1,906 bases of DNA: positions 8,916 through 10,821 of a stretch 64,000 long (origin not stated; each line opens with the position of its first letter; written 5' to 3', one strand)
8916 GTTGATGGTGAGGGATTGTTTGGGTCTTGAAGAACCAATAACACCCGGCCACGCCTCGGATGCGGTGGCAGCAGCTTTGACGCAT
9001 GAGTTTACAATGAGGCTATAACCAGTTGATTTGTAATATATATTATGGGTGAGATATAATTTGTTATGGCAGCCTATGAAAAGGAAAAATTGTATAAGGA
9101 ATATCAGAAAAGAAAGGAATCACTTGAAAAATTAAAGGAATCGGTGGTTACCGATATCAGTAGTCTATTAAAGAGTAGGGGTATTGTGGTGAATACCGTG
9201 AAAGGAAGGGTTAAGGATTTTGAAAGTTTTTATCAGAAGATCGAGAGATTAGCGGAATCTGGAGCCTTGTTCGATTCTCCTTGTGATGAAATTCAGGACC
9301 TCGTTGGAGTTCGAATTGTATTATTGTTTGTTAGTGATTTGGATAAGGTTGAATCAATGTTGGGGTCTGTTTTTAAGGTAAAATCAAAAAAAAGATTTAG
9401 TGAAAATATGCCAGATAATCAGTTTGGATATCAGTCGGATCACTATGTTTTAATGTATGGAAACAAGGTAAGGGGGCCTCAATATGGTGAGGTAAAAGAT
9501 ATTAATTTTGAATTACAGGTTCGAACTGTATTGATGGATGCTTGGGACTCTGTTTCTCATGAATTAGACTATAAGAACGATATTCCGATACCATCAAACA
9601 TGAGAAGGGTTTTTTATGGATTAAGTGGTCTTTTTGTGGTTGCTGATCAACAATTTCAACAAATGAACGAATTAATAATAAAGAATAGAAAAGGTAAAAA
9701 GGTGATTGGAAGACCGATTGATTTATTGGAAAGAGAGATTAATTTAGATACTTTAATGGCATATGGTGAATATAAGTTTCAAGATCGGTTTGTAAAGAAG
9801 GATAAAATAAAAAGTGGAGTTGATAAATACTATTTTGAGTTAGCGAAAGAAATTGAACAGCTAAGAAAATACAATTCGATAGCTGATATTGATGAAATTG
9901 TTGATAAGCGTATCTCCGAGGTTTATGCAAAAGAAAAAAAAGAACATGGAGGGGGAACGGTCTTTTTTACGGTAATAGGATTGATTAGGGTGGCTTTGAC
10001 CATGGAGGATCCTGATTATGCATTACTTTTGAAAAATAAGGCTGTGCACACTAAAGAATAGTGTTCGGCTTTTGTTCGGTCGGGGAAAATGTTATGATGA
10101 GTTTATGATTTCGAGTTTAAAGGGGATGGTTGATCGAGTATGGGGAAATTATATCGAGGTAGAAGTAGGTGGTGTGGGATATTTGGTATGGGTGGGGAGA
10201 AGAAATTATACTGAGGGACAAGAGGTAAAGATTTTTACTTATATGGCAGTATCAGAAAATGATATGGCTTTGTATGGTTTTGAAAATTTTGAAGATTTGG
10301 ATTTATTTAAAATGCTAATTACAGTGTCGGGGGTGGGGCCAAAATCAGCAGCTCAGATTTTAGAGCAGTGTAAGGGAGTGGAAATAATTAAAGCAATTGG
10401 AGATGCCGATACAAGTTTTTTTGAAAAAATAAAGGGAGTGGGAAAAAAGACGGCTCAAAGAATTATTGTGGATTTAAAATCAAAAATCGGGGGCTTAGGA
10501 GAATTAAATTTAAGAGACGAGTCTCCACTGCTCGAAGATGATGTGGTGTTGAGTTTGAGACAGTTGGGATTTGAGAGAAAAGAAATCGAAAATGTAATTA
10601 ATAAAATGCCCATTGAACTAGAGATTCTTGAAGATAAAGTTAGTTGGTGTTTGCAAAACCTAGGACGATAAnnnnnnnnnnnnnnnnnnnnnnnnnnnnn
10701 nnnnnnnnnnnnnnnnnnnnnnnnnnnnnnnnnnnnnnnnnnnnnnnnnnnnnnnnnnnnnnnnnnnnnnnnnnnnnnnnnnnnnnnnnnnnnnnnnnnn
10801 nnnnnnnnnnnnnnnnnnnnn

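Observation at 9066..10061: RelQ/RelP-like alarmone synthetase with an extra C-terminal domain inserted inside the ruvC-ruvA-ruvB operon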

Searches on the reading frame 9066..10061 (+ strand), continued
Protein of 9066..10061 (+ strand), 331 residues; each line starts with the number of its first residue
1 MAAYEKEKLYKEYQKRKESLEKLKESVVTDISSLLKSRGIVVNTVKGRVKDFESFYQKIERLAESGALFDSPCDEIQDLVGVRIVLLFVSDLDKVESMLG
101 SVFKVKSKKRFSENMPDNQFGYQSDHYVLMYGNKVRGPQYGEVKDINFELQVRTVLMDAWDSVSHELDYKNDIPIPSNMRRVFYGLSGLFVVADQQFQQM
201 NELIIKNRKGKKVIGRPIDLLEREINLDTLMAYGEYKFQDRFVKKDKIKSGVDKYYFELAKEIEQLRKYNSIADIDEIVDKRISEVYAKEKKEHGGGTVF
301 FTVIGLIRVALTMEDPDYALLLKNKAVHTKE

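Call 103: search_protein_families(library=pfam, alignment_id=A6, max_evalue=0.00001)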
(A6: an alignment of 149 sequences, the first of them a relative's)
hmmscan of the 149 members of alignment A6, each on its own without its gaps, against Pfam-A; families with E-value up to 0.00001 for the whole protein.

A. member 1, L039:807-2957:- (716 aa): 4 families
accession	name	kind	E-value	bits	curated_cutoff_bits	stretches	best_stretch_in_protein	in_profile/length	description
PF00587.30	tRNA-synt_2b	-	1.5e-40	139.6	29.3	1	389-598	3-179/179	tRNA synthetase class II core domain (G, H, P, S and T)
PF03129.25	HGTP_anticodon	-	5.1e-21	75.1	21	1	610-698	1-92/94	Anticodon binding domain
PF07973.19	tRNA_SAD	-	4.8e-13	49.3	24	1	238-287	1-44/44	Threonyl and Alanyl tRNA synthetase second additional domain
PF02824.27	TGS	-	2.4e-10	40.7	22.2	1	53-120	1-60/60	TGS domain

B. families by the number of members that match (of 149 scanned): 138 families (the first 25 are shown)
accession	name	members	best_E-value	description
PF01012.27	ETF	4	6.2e-45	Electron transfer flavoprotein domain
PF01850.27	PIN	3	5.3e-20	PIN domain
PF01680.23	SOR_SNZ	2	1.2e-101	SOR/SNZ family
PF00441.29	Acyl-CoA_dh_1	2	1.4e-55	Acyl-CoA dehydrogenase, C-terminal domain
PF00766.25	ETF_alpha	2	9.7e-34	Electron transfer flavoprotein FAD-binding domain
PF00753.33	Lactamase_B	2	9.7e-30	Metallo-beta-lactamase superfamily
PF08028.16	Acyl-CoA_dh_2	2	1.9e-23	Acyl-CoA dehydrogenase, C-terminal domain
PF01797.21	Y1_Tnp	2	3e-22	Transposase IS200 like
PF00117.34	GATase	2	1.5e-20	Glutamine amidotransferase class-I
PF13302.13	Acetyltransf_3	2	3.5e-17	Acetyltransferase (GNAT) domain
PF09339.16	HTH_IclR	2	1.1e-15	IclR helix-turn-helix domain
PF00583.31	Acetyltransf_1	2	3.6e-12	Acetyltransferase (GNAT) family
PF00330.25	Aconitase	1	9.1e-165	Aconitase family (aconitate hydratase)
PF00521.26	DNA_topoisoIV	1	1.2e-162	DNA gyrase/topoisomerase IV, subunit A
PF01053.26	Cys_Met_Meta_PP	1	3.1e-156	Cys/Met metabolism PLP-dependent enzyme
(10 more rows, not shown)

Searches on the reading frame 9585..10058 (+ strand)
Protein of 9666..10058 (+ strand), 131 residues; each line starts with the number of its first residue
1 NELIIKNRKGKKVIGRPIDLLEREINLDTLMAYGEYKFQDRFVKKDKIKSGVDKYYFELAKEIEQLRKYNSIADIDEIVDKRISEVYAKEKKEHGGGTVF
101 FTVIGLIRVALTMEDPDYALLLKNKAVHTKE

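Call 31: search_protein_families(library=pfam, proteins=[window:9666-10058:+, window:9585-10058:+], max_evalue=10)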
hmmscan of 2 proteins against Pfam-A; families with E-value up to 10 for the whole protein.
window:9666-10058:+ (131 aa): 1 family
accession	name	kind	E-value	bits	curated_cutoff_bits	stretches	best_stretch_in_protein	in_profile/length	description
PF20277.3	CTD11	-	0.014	16.4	27.7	1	40-102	47-107/138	C-terminal domain 11 of the ABC-three component (ABC-3C) systems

window:9585-10058:+ (158 aa): 2 families
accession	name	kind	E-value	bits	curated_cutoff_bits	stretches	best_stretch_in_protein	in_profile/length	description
PF20277.3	CTD11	-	0.04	14.9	27.7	1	67-129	47-107/138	C-terminal domain 11 of the ABC-three component (ABC-3C) systems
PF02529.20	PetG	-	0.18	12.1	23.7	1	12-30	17-35/36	Cytochrome B6-F complex subunit 5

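Call 32: search_protein_families(library=phrogs, proteins=[window:9666-10058:+], max_evalue=1)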
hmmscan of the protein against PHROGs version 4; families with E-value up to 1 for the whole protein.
window:9666-10058:+ (131 aa): 2 families
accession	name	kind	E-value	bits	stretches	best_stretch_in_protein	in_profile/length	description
phrog_28104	-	unknown function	0.23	12.4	1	35-81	22-60/76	-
phrog_12830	-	head and packaging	0.58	11.5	1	16-90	38-111/128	major head protein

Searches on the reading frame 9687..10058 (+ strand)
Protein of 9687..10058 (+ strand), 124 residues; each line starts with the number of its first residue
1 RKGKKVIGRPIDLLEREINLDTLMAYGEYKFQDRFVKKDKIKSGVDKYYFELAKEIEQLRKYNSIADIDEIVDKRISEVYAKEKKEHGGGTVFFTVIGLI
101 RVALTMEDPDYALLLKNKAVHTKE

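Call 48: search_solved_structures(query=A3, max_evalue=10)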
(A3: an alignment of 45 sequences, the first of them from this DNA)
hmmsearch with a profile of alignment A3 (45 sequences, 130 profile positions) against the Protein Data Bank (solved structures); distinct sequences matched with E-value up to 10: 1.
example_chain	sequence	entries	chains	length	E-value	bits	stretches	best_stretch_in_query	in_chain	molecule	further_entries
6n3q_F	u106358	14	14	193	0.67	13.2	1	39-83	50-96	Translocation protein SEC72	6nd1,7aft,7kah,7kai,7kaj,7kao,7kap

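Call 49: search_protein_families(library=pfam, alignment_id=A3, max_evalue=0.1)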
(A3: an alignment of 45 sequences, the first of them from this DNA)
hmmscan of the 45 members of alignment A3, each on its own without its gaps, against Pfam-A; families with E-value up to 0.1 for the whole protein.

A. member 1, seq(124 aa): 1 family
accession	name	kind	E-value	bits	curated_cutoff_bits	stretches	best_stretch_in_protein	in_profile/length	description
PF20277.3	CTD11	-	0.013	16.5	27.7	1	33-95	47-107/138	C-terminal domain 11 of the ABC-three component (ABC-3C) systems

B. families by the number of members that match (of 45 scanned): 20 families
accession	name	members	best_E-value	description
PF20459.4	DUF6712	3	0.0076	Family of unknown function (DUF6712)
PF03670.18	UPF0184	1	0.00031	Uncharacterised protein family (UPF0184)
PF23338.1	PTHB1_hp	1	0.0029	PTHB1 hairpin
PF04963.19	Sigma54_CBD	1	0.0062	Sigma-54 factor, core binding domain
PF17765.7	MLTR_LBD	1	0.0094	MmyB-like transcription regulator ligand binding domain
PF05402.18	PqqD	1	0.012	Coenzyme PQQ synthesis protein D (PqqD)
PF20277.3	CTD11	1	0.013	C-terminal domain 11 of the ABC-three component (ABC-3C) systems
PF18467.7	DUF5613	1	0.015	Domain of unknown function (DUF5613)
PF21632.3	MOV-10_N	1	0.018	Helicase MOV-10, N-terminal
PF16673.10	TRAF_BIRC3_bd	1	0.022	TNF receptor-associated factor BIRC3 binding domain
PF18890.5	FANCL_d2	1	0.022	FANCL UBC-like domain 2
PF01335.27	DED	1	0.022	Death effector domain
PF07851.19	TMEM120A-B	1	0.026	TMEM120A/B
PF08439.15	Peptidase_M3_N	1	0.032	Oligopeptidase F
PF18177.6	La_HTH_kDCL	1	0.035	La HTH in kinetoplastid DICER domain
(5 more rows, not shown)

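Call 54: predict_structure(alignment_id=A3)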
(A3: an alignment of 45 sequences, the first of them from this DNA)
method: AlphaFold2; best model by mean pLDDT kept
length: 124 residues; sequences in the alignment: 45
mean_pLDDT: 87.6   pTM: 0.81
mean pLDDT of the five models: 87.6, 86.8, 85.4, 84.4, 84.1
residues with pLDDT >= 90: 87; 70-90: 20; 50-70: 13; < 50: 4
segments of 3 or more residues with pLDDT < 50: 1-4
pLDDT, mean of each block of 10 residues (from residue 1): 55 95 94 70 80 96 97 97 87 89 97 96 83
secondary structure, 60 per line:
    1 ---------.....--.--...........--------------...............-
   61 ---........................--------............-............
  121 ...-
elements in order: H10-14 H20-30 H45-59 H65-87 H96-107 H109-123

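Call 66: search_protein_representatives(alignment_id=A3)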
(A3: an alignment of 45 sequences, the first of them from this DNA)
Query: 45 sequences, 130 profile positions. Proteins with E-value up to 0.001 (for the whole library): 827; up to 1e-10: 405; up to 1e-30: 6. The best 150 are listed.
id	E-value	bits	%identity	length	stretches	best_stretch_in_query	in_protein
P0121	6.3e-47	175.1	-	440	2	6-106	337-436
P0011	9.7e-34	132.4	-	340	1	1-128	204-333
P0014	6.9e-33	129.7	-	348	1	1-128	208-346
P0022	2.8e-32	127.7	-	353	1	7-129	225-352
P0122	2.9e-31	124.4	-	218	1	1-129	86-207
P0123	1.0e-30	122.6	-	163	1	7-129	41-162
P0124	1.4e-30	122.2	-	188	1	1-129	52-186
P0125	2.5e-30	121.4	-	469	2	19-99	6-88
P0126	1.7e-29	118.7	-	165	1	1-115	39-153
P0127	2.4e-29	118.2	-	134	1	1-129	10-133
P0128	7.1e-29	116.7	-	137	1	2-117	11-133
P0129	1.0e-28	116.2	-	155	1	1-115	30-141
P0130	1.7e-28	115.4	-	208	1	3-129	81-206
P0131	2.7e-28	114.8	-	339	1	7-121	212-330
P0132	3.5e-28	114.4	-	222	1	1-127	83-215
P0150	1.5e-26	109.2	-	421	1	5-128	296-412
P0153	2.0e-26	108.8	-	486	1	1-129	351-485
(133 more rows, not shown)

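Call 69: search_protein_families(library=pfam, proteins=[P0153, P0125, P0150, P0121], max_evalue=0.01)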
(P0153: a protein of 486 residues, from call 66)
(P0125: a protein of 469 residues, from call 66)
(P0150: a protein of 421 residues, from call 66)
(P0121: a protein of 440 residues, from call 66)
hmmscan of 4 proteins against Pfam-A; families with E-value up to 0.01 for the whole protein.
P0153 (486 aa): 0 families

P0125 (469 aa): 11 families
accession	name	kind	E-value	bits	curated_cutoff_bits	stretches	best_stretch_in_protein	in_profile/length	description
PF07719.23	TPR_2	-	1.3e-15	56.6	27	0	425-451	3-29/34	Tetratricopeptide repeat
PF13432.12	TPR_16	-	5.2e-13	49.6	32.7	2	363-419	1-59/65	Tetratricopeptide repeat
PF00515.34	TPR_1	-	1e-11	44.5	27.8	0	297-321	3-27/34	Tetratricopeptide repeat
PF13181.12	TPR_8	-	3.9e-10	39.5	25.7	0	427-449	5-27/34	Tetratricopeptide repeat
PF13428.12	TPR_14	-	6.7e-08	32.9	23.5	0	425-464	3-41/44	Tetratricopeptide repeat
PF13424.12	TPR_12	-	7.7e-06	26.5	30.1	0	289-321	39-71/77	Tetratricopeptide repeat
PF14559.12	TPR_19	-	3e-05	24.7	25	1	404-452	4-54/68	Tetratricopeptide repeat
PF13431.12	TPR_17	-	5.7e-05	23.5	24.4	0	294-313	12-31/34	Tetratricopeptide repeat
PF23310.1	TPR_27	-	0.0016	18.5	27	0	405-441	43-79/110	Plant tetratrico peptide repeats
PF13176.12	TPR_7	-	0.0027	18.1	27.9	0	394-417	2-27/36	Tetratricopeptide repeat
PF13174.12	TPR_6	-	0.0039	18.2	26.3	0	427-450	4-27/33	Tetratricopeptide repeat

P0150 (421 aa): 1 family
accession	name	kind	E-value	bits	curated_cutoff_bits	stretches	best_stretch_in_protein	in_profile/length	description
PF04607.23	RelA_SpoT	-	1.5e-19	70.8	27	1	137-255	2-110/113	Region found in RelA / SpoT proteins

P0121 (440 aa): 2 families
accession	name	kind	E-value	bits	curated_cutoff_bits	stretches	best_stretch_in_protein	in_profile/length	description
PF04607.23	RelA_SpoT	-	7.7e-23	81.4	27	1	42-162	1-111/113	Region found in RelA / SpoT proteins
PF14842.11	FliG_N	-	3.9e-05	24.6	25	0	367-408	25-66/104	FliG N-terminal domain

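Call 70: find_encoding_contigs(protein=P0153, flank=5000, max_places=2)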
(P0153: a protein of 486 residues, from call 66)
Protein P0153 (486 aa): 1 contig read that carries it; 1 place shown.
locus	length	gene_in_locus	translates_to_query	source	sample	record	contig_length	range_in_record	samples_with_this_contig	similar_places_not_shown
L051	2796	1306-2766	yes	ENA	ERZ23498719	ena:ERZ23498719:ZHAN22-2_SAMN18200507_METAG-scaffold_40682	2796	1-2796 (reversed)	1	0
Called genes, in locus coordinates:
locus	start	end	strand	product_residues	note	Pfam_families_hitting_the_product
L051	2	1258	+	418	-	?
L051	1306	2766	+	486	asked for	-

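Call 71: find_homologous_proteins(query=A3, max_evalue=0.001)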
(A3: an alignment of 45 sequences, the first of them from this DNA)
Query A3 (45 sequences): 4194 candidates shared short words with the query, none scored E <= 0.001.

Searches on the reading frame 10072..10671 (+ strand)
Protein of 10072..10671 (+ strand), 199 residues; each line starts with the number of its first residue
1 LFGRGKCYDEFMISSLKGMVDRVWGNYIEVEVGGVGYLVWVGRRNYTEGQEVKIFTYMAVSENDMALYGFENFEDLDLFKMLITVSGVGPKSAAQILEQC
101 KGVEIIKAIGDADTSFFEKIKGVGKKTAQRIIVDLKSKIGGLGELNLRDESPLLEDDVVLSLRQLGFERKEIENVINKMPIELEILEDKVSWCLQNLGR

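Call 3: search_protein_families(library=pfam, proteins=[window:10072-10671:+], max_evalue=0.01)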
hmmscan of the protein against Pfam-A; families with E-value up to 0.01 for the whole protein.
window:10072-10671:+ (199 aa): 8 families
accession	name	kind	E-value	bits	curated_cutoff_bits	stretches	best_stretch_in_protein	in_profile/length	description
PF14520.12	HHH_5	-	6.7e-15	55.8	27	1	79-136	1-56/57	Helix-hairpin-helix domain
PF01330.27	RuvA_N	-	1.6e-14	54.2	23.6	1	12-69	1-61/61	RuvA N terminal domain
PF00633.29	HHH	-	4.3e-08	33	24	0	80-98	11-29/30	Helix-hairpin-helix motif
PF21176.3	RecR_HhH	-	1.2e-05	25.5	27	0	117-133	8-24/45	RecR, helix-hairpin-helix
PF01367.25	5_3_exonuc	-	0.00025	21.9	40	0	84-108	22-46/97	5'-3' exonuclease, C-terminal SAM fold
PF12836.13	HHH_3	-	0.0021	18.5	27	0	112-132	11-31/65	Helix-hairpin-helix motif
PF12826.13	HHH_2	-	0.0048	17.5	27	0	87-132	10-52/64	Helix-hairpin-helix motif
PF10391.15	DNA_pol_lambd_f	-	0.0065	16.7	29.8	0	117-130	3-16/51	Fingers domain of DNA polymerase lambda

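Call 13: find_related_loci(query=window:10105-10668:+, collection=genome_contigs, flank=4000)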
Query window:10105-10668:+ (188 aa) in genome_contigs; peptide patterns used: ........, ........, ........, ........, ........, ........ (x = any residue, [..] = any of these).
235 stretches matched a pattern; 38 encode a relative of the query (tblastn E <= 1e-3); 38 distinct loci.
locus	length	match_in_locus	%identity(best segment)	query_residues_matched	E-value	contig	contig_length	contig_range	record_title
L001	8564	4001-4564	88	1-188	5e-112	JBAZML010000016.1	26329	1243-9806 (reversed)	MAG: Candidatus Shapirobacteria bacterium isolate SO_2017_LW4_41 scaffold_3873_c1_LW137-91_2017, whole genome shotgun se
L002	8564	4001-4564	89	1-188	2e-110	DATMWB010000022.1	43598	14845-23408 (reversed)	MAG TPA_asm: Candidatus Methanoperedens sp. isolate SMAG_U13083 k141_1045602, whole genome shotgun sequence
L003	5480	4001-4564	86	1-188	2e-109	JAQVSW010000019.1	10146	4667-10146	MAG: Candidatus Shapirobacteria bacterium isolate STF1_283 NODE_21220_length_10146_cov_11.528995_Sandtown_F1, whole geno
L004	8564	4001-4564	86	1-188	5e-109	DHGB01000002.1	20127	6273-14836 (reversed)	MAG TPA_asm: Candidatus Shapirobacteria bacterium UBA4809 UBA4809_contig_11563, whole genome shotgun sequence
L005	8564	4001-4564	87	1-188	2e-108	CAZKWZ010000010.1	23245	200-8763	MAG TPA_asm: uncultured Gammaproteobacteria bacterium isolate SRP220891_co1_32 genome assembly, contig: NODE_4192_length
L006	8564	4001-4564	84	1-188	2e-106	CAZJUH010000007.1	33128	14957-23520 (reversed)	MAG TPA_asm: uncultured Gammaproteobacteria bacterium isolate binchicken_co220_54 genome assembly, contig: NODE_756_leng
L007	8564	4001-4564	84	1-188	2e-104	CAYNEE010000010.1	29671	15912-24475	MAG TPA_asm: uncultured Gammaproteobacteria bacterium isolate binchicken_co117_38 genome assembly, contig: NODE_3017_len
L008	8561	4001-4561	84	1-187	3e-104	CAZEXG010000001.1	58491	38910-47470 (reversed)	MAG TPA_asm: uncultured Gammaproteobacteria bacterium isolate SRP278252_co2_757 genome assembly, contig: NODE_847_length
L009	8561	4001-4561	80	1-187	6e-101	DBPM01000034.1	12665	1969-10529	MAG TPA_asm: Candidatus Shapirobacteria bacterium UBA1420 UBA1420_contig_23174, whole genome shotgun sequence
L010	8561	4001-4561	81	1-187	1e-100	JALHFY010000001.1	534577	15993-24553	MAG: Candidatus Shapirobacteria bacterium isolate 3-JJ_aug_S1_074 scaffold_13, whole genome shotgun sequence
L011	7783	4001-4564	79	1-188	1e-100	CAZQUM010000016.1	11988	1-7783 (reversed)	MAG TPA_asm: uncultured Gammaproteobacteria bacterium isolate SRP294416_co3_917 genome assembly, contig: NODE_10310_leng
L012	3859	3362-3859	87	1-166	3e-94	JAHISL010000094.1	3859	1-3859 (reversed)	MAG: Patescibacteria group bacterium isolate MM_PC_MetaG.mb.172 MM_PC_MetaG.mb.172_k141_1632899, whole genome shotgun se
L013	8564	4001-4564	73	1-188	4e-91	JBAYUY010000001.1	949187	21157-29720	MAG: Candidatus Shapirobacteria bacterium isolate SO_2016_LW3_47 scaffold00001_LW162_2016, whole genome shotgun sequence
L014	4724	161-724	73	1-188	2e-90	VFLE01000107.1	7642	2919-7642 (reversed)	MAG: Candidatus Shapirobacteria bacterium isolate Bin_12_23 c_000002662027, whole genome shotgun sequence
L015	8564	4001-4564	72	1-188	8e-89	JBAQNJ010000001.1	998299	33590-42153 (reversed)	MAG: Microgenomates group bacterium isolate MFD12002_ilm_asm_bin60 k127_48021, whole genome shotgun sequence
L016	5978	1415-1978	72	1-186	2e-88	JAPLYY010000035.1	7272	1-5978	MAG: Candidatus Shapirobacteria bacterium isolate LacPavin_0920_WC90_MAG_39_8 LacPavin_0920_WC90_scaffold_2153638, whole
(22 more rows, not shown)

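Call 96: search_protein_families(library=pfam, proteins=[L002:3126-3959:+, L016:718-1371:+, L005:3180-3944:+, L013:1601-2455:+, L013:1352-1591:+, L013:3110-3427:+, L013:3431-3715:+, L013:2487-2810:+], max_evalue=0.01)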
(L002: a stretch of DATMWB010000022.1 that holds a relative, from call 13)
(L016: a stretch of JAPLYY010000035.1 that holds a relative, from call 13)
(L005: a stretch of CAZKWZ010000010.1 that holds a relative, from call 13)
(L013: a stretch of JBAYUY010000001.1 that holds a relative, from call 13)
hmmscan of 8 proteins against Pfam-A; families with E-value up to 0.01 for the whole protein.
L002:3126-3959:+ (278 aa): 0 families

L016:718-1371:+ (218 aa): 0 families

L005:3180-3944:+ (255 aa): 0 families

L013:1601-2455:+ (285 aa): 1 family
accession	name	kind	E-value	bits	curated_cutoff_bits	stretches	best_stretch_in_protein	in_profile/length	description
PF00486.34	Trans_reg_C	-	5.6e-10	39.6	26.2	1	209-283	4-77/77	Transcriptional regulatory protein, C terminal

L013:1352-1591:+ (80 aa): 1 family
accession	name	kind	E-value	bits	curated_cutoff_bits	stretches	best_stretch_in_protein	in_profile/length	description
PF01797.21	Y1_Tnp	-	9e-06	26.3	23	1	15-75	62-121/121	Transposase IS200 like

L013:3110-3427:+ (106 aa): 0 families

L013:3431-3715:+ (95 aa): 0 families

L013:2487-2810:+ (108 aa): 0 families
